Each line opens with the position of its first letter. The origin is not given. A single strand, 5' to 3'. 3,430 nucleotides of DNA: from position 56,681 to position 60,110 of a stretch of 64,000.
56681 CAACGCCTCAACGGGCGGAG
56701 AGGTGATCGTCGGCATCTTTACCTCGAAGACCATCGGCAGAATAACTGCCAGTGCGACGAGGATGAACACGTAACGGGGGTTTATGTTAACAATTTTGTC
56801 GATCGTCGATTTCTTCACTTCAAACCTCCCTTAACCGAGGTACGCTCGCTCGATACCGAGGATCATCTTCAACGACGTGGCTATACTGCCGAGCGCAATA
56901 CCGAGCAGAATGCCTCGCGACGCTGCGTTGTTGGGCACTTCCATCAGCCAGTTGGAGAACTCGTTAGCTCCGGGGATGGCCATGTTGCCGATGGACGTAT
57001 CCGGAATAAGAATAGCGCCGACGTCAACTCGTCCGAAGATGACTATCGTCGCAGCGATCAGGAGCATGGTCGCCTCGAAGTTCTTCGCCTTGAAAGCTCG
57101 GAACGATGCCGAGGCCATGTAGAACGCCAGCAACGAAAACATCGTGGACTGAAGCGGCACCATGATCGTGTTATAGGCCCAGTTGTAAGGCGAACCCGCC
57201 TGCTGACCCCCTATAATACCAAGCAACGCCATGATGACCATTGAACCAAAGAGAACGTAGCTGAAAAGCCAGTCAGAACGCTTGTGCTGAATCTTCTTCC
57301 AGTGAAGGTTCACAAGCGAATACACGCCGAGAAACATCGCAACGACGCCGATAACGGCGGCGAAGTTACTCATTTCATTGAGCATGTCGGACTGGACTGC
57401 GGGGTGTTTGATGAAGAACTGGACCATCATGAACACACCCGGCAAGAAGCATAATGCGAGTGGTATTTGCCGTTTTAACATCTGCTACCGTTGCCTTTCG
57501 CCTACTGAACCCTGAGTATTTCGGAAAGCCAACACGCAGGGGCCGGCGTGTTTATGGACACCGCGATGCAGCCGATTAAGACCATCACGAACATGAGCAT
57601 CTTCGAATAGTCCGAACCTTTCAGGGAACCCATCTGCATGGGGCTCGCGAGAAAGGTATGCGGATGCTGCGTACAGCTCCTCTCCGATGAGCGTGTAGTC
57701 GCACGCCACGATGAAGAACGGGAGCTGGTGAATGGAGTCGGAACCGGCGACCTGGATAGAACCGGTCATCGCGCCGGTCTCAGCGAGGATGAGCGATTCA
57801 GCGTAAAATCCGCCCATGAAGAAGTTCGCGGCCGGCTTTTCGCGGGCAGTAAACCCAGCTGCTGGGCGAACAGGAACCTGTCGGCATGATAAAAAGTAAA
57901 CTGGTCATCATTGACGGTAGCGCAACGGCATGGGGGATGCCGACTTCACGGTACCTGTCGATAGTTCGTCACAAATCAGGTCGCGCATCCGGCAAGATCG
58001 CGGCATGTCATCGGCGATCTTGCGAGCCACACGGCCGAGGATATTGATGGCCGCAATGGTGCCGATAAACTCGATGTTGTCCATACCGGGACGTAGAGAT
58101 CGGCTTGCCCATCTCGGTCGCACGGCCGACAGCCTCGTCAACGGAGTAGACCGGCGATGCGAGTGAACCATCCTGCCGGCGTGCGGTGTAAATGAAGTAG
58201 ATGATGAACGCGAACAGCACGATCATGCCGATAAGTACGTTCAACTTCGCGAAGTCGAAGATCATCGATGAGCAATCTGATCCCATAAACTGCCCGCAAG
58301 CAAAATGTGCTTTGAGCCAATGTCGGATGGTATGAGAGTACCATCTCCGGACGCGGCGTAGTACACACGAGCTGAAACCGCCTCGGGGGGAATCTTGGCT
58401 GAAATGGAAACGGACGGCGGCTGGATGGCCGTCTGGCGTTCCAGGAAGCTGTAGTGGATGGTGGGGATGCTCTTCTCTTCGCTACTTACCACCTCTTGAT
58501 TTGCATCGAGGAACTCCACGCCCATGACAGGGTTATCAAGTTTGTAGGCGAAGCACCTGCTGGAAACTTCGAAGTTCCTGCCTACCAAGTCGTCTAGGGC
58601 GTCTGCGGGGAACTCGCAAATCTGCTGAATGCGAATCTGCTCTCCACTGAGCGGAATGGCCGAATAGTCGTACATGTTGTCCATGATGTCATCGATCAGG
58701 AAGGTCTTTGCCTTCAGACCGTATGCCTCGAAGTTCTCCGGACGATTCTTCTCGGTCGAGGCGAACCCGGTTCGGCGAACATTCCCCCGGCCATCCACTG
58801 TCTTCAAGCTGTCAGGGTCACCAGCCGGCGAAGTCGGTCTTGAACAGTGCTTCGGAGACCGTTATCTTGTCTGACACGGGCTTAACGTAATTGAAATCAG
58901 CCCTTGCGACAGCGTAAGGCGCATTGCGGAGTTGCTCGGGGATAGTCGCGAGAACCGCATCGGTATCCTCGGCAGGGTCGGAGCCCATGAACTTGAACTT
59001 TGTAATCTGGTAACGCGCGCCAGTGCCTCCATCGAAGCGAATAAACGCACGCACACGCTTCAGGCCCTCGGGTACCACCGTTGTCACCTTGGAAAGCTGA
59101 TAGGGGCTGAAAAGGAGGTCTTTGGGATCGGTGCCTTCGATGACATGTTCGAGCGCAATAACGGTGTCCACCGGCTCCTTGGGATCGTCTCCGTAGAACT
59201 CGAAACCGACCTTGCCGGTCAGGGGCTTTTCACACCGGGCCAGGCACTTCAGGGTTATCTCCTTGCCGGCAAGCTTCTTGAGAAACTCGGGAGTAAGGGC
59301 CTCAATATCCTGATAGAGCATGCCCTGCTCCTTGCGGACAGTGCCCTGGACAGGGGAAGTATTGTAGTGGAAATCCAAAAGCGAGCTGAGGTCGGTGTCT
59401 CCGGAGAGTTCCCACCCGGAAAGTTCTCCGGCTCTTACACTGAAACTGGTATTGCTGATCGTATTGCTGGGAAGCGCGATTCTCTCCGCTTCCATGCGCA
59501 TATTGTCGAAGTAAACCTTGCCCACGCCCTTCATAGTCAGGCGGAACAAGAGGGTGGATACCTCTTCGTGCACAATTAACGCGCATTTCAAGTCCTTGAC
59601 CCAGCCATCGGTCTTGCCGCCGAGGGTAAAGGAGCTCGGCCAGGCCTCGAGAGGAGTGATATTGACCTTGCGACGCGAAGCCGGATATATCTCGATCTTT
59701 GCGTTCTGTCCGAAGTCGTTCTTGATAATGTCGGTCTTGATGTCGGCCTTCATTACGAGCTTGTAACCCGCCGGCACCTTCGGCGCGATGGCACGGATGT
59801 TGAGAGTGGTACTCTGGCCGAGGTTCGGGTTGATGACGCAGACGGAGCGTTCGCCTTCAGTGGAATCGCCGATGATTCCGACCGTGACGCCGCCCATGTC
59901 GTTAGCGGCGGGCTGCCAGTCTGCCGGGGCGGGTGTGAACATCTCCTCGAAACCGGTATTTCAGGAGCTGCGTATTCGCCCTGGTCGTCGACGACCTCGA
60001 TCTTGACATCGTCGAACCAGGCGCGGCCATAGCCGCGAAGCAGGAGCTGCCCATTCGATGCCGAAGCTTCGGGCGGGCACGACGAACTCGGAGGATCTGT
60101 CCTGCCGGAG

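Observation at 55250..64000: Tightly coupled operon of at least 8.7 kb: beta-propeller, barrel-sandwich/KOW protein, giant modular exoprotein and four unassignable membrane proteins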

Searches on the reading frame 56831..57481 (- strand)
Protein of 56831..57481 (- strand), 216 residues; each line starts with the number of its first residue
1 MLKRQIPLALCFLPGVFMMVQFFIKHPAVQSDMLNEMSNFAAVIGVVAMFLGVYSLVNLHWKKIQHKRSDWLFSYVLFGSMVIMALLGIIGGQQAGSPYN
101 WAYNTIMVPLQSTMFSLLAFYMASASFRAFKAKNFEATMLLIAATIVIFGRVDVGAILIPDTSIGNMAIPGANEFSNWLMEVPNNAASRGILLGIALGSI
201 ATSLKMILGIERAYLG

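Call 4: search_protein_families(library=pfam, proteins=[window:56831-57481:-], max_evalue=0.1)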
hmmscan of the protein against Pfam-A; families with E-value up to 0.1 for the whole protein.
window:56831-57481:- (216 aa): 4 families
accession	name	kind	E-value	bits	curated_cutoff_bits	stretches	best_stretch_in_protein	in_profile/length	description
PF09990.14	DUF2231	-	0.0033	17.9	26.4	1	13-91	51-123/139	Predicted membrane protein (DUF2231)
PF00032.22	Cytochrom_B_C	-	0.0045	17.6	20.7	1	41-103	29-94/102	Cytochrome b(C-terminal)/b6/petD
PF00335.26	Tetraspanin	-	0.016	15.3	32.1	1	40-126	11-102/225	Tetraspanin family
PF25592.1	DUF7937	-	0.017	14.4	31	1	15-148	116-255/402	Domain of unknown function (DUF7937)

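Call 5: search_protein_families(library=ncbifam, proteins=[window:56831-57481:-], max_evalue=0.1)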
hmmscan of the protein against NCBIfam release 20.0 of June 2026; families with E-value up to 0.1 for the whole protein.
window:56831-57481:- (216 aa): 0 families

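Call 43: search_solved_structures(query=A4, max_evalue=5)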
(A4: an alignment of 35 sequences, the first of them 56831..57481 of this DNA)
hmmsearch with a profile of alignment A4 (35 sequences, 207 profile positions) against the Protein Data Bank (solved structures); distinct sequences matched with E-value up to 5: 4.
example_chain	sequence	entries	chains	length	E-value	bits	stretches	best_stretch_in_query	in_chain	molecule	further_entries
9is8_B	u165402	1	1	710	2.2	11.3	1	61-134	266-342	Potassium channel KAT3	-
7xuf_A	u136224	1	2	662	2.4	11.2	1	61-134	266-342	Potassium channel KAT3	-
7wm1_B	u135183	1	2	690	2.5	11.1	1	61-134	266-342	Potassium channel KAT3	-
7zcm_B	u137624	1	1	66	4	10.4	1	134-192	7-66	Sensory rhodopsin II transducer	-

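Call 84: search_protein_families(library=padloc, proteins=[window:56831-57481:-], max_evalue=0.001)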
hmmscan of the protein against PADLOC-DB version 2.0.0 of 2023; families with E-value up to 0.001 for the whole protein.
window:56831-57481:- (216 aa): 0 families

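Call 93: search_protein_families(library=pfam, alignment_id=A9, max_evalue=0.05)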
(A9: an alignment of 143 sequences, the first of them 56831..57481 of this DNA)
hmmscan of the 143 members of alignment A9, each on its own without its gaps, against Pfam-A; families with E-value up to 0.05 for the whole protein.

A. member 1, window:56831-57481:- (216 aa): 4 families
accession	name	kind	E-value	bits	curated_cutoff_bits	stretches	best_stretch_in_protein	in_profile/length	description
PF09990.14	DUF2231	-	0.0033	17.9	26.4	1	13-91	51-123/139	Predicted membrane protein (DUF2231)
PF00032.22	Cytochrom_B_C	-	0.0045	17.6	20.7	1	41-103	29-94/102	Cytochrome b(C-terminal)/b6/petD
PF00335.26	Tetraspanin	-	0.016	15.3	32.1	1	40-126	11-102/225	Tetraspanin family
PF25592.1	DUF7937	-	0.017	14.4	31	1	15-148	116-255/402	Domain of unknown function (DUF7937)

B. families by the number of members that match (of 143 scanned): 45 families (the first 25 are shown)
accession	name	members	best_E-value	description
PF13375.12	RnfC_N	30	1.4e-07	RnfC Barrel sandwich hybrid domain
PF00364.28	Biotin_lipoyl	23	2.2e-05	Biotin-requiring enzyme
PF05896.17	NQRA_N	10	1.9e-05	NqrA N-terminal barrel-sandwich hybrid domain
PF00467.35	KOW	10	0.0012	KOW motif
PF13533.13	Biotin_lipoyl_2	7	4.5e-05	Biotin-lipoyl like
PF01925.25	TauE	2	0.0004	Sulfite exporter TauE/SafE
PF17555.7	TssN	2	0.0028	Type VI secretion system, TssN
PF01551.29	Peptidase_M23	2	0.0056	Peptidase family M23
PF07695.17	7TMR-DISM_7TM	2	0.0074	7TM diverse intracellular signalling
PF01757.29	Acyl_transf_3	2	0.0078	Acyltransferase domain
PF08592.16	Anthrone_oxy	2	0.013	Anthrone oxygenase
PF10998.14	DUF2838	2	0.013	Protein of unknown function (DUF2838)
PF00335.26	Tetraspanin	2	0.016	Tetraspanin family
PF07831.19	PYNP_C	2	0.019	Pyrimidine nucleoside phosphorylase C-terminal domain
PF23290.1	KOW5_SPT5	2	0.02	Transcription elongation factor SPT5, fifth KOW domain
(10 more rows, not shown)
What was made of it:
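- On Rnf / Na+-NQR: 30 scanned members match at E<=0.05, best 1.4e-7 (call 93).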

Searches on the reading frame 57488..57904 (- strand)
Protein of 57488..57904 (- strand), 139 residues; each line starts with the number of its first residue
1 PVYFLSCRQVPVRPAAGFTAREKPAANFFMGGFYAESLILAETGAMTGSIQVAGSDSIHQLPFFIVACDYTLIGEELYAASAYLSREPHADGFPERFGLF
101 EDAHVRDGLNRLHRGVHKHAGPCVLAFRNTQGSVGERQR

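Call 91: search_protein_families(library=pfam, proteins=[window:57488-57904:-], max_evalue=0.01)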
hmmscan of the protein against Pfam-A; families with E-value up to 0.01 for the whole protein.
window:57488-57904:- (139 aa): 1 family
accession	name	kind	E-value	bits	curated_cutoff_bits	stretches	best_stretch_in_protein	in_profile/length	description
PF20539.3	DUF6754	-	5.2e-41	140.9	27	1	2-89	132-220/257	Domain of unknown function (DUF6754)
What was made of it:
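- Checked: The Pfam DUF6754 profile is split over at least three frames (call 91).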

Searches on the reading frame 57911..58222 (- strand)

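Call 91: search_protein_families(library=pfam, proteins=[window:57911-58222:-], max_evalue=0.01)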
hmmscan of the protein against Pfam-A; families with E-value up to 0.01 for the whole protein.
window:57911-58222:- (104 aa): 1 family
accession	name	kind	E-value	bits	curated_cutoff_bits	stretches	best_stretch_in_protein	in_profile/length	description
PF20539.3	DUF6754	-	0.0034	17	27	1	45-71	66-92/257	Domain of unknown function (DUF6754)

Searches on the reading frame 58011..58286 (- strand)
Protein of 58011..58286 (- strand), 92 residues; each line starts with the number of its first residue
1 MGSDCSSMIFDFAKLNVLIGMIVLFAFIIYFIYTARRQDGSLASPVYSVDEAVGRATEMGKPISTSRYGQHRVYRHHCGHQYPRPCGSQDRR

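Call 91: search_protein_families(library=pfam, proteins=[window:58011-58286:-], max_evalue=0.01)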
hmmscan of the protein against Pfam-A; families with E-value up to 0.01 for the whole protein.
window:58011-58286:- (92 aa): 1 family
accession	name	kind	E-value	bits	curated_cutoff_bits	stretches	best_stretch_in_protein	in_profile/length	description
PF20539.3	DUF6754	-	4.1e-10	39.7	27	1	8-63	4-62/257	Domain of unknown function (DUF6754)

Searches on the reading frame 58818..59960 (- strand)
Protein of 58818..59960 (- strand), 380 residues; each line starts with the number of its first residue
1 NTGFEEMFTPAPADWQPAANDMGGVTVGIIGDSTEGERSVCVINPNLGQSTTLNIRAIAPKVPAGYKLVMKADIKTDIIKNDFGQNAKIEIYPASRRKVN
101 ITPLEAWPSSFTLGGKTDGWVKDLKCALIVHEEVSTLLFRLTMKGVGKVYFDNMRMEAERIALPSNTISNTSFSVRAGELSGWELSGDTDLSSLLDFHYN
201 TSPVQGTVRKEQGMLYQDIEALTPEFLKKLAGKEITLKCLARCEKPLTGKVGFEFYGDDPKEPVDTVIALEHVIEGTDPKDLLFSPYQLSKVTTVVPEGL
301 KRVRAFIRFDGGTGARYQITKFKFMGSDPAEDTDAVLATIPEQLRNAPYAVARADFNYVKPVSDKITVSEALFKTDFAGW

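Call 4: search_protein_families(library=pfam, proteins=[window:58818-59960:-], max_evalue=0.1)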
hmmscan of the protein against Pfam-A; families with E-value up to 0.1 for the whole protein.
window:58818-59960:- (380 aa): 0 families

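Call 5: search_protein_families(library=ncbifam, proteins=[window:58818-59960:-], max_evalue=0.1)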
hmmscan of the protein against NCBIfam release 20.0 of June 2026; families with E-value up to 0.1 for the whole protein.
window:58818-59960:- (380 aa): 0 families

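Call 54: search_protein_families(library=pfam, proteins=[window:58818-59960:-], max_evalue=1)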
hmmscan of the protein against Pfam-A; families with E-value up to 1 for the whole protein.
window:58818-59960:- (380 aa): 1 family
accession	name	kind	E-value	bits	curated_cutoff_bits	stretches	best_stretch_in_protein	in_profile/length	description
PF15335.11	CAAP1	-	0.22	12.4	25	1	217-241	25-49/63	Caspase activity and apoptosis inhibitor 1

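Call 76: find_homologous_proteins(query=window:58821-59960:-, max_evalue=0.001)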
Query window:58821-59960:- (380 aa): 1 proteins with E <= 0.001 among 4462 candidates.
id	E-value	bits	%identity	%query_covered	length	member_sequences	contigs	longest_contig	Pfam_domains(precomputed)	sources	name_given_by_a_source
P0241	1.7e-250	848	100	98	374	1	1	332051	-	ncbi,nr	ncbi:MAG: hypothetical protein U5N86_13235 [Planctomycetota bacterium]|nr:hypothetical protein [Plan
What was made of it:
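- Tried and rejected: A homologue search with one ectodomain piece returned only the protein itself (call 76).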

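Call 77: find_encoding_contigs(protein=P0241, flank=10000, max_places=2)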
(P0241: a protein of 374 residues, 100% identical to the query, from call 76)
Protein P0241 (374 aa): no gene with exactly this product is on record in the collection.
